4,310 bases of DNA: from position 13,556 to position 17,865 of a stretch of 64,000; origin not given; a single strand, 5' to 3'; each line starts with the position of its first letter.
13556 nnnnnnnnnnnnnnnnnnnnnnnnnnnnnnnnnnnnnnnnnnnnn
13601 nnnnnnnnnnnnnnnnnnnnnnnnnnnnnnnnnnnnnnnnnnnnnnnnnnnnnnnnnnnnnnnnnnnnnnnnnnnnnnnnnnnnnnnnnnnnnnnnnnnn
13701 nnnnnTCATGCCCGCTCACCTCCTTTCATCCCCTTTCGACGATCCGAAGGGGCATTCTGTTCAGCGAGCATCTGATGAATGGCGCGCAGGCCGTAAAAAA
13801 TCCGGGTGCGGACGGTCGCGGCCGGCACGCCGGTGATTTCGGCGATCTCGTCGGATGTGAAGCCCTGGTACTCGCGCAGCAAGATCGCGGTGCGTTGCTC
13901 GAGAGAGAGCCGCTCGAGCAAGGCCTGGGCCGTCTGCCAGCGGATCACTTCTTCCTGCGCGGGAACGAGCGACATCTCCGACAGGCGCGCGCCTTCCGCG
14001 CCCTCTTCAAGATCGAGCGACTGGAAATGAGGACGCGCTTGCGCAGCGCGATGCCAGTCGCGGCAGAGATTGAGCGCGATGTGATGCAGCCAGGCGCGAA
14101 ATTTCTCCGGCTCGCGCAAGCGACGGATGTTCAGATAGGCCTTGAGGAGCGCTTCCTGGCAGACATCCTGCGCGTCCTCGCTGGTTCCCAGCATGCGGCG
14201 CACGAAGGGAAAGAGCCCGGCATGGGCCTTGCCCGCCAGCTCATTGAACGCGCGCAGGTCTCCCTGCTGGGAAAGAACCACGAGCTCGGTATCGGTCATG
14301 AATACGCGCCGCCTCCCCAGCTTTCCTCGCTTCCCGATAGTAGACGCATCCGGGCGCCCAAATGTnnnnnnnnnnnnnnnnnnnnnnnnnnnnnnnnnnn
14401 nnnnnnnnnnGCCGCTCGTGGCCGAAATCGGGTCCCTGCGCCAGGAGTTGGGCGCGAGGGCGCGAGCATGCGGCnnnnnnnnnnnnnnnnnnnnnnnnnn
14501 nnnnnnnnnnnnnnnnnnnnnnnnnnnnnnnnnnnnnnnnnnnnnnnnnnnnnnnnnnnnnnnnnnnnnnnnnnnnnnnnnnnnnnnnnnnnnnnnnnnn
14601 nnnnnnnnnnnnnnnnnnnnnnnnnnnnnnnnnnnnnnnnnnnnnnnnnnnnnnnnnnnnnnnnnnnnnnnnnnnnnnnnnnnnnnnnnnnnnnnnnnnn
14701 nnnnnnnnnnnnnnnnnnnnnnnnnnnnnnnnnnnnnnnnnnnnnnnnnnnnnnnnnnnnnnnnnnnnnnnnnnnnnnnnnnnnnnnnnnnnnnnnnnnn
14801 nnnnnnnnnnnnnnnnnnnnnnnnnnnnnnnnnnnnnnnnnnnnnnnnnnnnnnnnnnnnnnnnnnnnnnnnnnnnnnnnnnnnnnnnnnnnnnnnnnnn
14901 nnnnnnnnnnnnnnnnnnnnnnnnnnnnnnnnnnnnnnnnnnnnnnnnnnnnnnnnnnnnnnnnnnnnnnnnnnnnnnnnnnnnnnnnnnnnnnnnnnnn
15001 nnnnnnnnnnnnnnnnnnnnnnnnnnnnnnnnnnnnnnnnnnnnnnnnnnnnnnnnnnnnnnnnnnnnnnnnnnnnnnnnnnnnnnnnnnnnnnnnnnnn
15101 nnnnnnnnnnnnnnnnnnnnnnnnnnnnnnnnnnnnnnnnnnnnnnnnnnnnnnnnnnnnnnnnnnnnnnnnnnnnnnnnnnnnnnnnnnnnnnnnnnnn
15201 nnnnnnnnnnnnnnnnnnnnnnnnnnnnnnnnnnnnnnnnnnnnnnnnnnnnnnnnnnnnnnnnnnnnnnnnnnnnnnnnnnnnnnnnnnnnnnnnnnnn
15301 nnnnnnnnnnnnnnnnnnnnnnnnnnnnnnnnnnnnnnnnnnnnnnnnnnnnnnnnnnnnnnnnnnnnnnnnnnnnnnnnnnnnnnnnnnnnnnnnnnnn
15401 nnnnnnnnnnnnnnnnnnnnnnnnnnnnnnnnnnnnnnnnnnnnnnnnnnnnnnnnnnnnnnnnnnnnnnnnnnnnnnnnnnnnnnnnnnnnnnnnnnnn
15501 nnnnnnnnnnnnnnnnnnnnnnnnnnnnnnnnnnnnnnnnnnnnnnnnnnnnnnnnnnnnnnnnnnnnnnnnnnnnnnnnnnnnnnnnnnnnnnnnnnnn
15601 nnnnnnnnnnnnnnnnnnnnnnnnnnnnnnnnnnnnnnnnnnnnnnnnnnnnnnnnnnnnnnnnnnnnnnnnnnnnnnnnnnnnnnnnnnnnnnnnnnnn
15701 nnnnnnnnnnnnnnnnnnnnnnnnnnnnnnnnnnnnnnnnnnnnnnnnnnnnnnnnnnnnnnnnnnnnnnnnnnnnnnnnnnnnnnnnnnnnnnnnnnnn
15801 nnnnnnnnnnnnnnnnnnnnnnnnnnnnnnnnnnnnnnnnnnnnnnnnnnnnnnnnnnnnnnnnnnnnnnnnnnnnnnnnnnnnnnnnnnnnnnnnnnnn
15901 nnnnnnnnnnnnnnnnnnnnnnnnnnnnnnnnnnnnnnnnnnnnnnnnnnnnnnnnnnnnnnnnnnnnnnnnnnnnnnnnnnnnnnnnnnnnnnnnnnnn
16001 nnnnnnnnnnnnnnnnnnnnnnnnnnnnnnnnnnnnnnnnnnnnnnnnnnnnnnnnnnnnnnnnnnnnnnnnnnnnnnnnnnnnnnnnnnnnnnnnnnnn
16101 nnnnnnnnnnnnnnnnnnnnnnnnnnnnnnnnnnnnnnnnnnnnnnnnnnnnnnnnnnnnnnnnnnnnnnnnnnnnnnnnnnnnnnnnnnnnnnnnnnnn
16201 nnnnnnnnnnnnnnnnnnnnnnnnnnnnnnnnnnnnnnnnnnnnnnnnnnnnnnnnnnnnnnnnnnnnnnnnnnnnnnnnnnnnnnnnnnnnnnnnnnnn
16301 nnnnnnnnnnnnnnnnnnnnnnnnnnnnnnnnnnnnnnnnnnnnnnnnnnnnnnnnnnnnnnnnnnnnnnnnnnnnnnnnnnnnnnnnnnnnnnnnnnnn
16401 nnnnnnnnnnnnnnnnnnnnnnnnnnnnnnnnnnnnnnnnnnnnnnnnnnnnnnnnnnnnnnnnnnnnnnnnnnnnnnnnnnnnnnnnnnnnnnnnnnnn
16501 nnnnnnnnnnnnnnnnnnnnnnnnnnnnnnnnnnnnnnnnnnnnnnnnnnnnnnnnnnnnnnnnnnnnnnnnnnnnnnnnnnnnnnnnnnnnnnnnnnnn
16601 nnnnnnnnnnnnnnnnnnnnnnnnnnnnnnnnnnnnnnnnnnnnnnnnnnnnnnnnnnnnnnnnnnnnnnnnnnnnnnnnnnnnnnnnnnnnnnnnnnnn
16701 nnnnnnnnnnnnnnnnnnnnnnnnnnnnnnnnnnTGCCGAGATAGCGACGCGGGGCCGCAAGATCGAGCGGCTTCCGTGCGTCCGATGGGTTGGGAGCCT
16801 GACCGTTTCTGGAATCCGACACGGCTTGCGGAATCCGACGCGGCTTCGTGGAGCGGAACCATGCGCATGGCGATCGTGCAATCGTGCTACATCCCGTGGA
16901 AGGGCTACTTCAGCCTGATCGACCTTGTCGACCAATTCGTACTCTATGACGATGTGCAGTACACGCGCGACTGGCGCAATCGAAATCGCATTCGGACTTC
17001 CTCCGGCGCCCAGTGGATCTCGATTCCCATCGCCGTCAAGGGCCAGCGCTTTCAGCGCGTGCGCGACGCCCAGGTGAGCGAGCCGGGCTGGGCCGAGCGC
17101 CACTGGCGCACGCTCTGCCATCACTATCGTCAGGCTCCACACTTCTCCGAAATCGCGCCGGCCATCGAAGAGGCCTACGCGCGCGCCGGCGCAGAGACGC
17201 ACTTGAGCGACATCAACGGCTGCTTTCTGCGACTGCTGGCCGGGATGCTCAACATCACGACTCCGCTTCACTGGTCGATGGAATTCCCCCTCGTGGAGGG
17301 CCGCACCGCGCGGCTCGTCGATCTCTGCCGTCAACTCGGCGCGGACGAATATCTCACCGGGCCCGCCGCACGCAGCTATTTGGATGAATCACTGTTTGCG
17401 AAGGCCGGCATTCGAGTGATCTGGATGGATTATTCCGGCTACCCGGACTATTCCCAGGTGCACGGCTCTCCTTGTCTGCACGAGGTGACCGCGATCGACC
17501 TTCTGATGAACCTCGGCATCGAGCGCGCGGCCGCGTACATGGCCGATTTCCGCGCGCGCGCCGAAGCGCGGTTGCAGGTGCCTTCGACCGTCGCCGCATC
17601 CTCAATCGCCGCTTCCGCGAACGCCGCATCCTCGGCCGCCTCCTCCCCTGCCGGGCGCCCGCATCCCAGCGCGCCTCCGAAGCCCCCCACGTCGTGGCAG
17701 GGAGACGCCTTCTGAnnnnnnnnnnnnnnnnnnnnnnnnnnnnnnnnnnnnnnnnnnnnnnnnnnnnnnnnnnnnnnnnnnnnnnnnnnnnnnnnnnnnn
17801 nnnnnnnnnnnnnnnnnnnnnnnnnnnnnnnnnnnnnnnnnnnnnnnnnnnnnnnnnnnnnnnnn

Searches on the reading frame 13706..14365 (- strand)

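Call 93: search_protein_families(library=pfam, proteins=[window:13706-14365:-], max_evalue=0.0001)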
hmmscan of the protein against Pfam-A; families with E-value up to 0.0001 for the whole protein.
window:13706-14365:- (219 aa): 4 families
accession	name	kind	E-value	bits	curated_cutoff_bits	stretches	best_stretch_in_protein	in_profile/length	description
PF04542.20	Sigma70_r2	-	3.3e-15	56.1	24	1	54-109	12-69/71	Sigma-70 region 2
PF08281.18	Sigma70_r4_2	-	3.2e-14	52.7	25.7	1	147-195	5-53/54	Sigma-70, region 4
PF04545.22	Sigma70_r4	-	1.6e-08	34.4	24.1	1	149-196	1-48/50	Sigma-70, region 4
PF07638.17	Sigma70_ECF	-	4.6e-05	23.8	21.1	0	27-188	6-171/185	ECF sigma factor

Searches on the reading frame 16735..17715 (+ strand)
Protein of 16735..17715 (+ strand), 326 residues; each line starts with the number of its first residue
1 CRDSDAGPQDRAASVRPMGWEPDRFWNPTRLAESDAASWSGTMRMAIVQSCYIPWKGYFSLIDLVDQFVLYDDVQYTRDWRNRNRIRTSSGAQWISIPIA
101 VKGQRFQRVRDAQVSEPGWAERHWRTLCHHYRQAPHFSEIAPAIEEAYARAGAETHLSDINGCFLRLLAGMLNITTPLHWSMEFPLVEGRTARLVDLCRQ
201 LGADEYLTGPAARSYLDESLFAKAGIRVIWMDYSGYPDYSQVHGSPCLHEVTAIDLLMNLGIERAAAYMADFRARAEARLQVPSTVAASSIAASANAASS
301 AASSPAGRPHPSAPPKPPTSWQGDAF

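Call 39: search_protein_families(library=pfam, proteins=[window:16735-17715:+], max_evalue=0.00001)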
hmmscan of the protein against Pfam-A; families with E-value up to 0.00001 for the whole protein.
window:16735-17715:+ (326 aa): 1 family
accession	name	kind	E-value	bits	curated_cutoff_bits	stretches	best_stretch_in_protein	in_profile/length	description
PF08889.16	WbqC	-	8.3e-68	228.9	21.3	1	49-264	1-215/218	WbqC-like protein family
